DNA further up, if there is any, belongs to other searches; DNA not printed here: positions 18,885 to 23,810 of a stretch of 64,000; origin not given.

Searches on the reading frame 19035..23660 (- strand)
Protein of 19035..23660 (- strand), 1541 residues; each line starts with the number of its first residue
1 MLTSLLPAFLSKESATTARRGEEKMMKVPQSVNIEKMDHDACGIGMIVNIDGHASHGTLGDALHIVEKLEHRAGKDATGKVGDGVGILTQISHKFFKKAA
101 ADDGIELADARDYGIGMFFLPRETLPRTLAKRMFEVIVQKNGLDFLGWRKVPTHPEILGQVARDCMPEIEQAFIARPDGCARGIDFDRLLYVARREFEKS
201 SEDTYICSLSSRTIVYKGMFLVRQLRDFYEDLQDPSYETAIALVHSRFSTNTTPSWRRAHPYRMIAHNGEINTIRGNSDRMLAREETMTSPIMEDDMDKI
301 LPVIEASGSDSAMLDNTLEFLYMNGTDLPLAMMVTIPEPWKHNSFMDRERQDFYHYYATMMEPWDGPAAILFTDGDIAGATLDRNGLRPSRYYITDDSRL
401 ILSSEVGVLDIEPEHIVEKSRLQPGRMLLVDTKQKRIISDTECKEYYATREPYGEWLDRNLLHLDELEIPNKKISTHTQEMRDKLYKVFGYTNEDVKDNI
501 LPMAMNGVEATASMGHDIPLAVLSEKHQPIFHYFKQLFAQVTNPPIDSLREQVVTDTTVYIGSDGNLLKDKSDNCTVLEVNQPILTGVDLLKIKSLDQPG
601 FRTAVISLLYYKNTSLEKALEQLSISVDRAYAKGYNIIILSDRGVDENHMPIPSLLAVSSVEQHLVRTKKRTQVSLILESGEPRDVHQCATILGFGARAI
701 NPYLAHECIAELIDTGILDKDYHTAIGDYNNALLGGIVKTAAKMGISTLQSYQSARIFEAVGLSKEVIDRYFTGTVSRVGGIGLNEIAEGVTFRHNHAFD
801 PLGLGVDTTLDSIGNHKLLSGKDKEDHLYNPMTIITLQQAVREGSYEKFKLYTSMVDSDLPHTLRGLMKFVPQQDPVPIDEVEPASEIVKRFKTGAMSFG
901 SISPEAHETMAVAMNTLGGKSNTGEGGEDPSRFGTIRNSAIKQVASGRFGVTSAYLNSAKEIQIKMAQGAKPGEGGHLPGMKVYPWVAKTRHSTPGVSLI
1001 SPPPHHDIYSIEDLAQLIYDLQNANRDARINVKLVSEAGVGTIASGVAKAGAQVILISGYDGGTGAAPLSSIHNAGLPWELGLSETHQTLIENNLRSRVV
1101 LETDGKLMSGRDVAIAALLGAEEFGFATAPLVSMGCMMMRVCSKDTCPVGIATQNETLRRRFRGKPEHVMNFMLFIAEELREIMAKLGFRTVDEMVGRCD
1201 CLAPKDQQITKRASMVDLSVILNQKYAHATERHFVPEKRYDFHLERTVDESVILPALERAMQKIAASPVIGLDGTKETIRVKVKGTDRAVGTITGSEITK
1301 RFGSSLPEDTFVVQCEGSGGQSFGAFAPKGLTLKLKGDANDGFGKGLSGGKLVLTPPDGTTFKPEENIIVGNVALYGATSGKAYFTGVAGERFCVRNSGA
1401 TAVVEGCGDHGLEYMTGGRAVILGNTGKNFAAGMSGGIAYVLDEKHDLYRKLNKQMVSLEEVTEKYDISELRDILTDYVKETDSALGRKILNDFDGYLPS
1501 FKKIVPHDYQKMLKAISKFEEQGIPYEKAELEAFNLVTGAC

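Call 64: search_protein_families(library=pfam, proteins=[window:19035-23660:-], max_evalue=0.00001)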
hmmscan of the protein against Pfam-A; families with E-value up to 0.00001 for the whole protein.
window:19035-23660:- (1541 aa): 4 families
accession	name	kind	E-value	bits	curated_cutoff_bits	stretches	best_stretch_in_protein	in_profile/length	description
PF00310.26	GATase_2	-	7.6e-171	568.9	19.9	1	42-456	1-420/420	Glutamine amidotransferases class-II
PF01645.23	Glu_synthase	-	7.5e-151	502.9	20.4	1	828-1189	2-368/369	Conserved region in glutamate synthase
PF04898.20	Glu_syn_central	-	6e-109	364.2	22.8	1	486-764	3-277/277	Glutamate synthase central domain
PF01493.24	GXGXG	-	3.8e-80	268.3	32.5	1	1282-1467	2-188/190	GXGXG motif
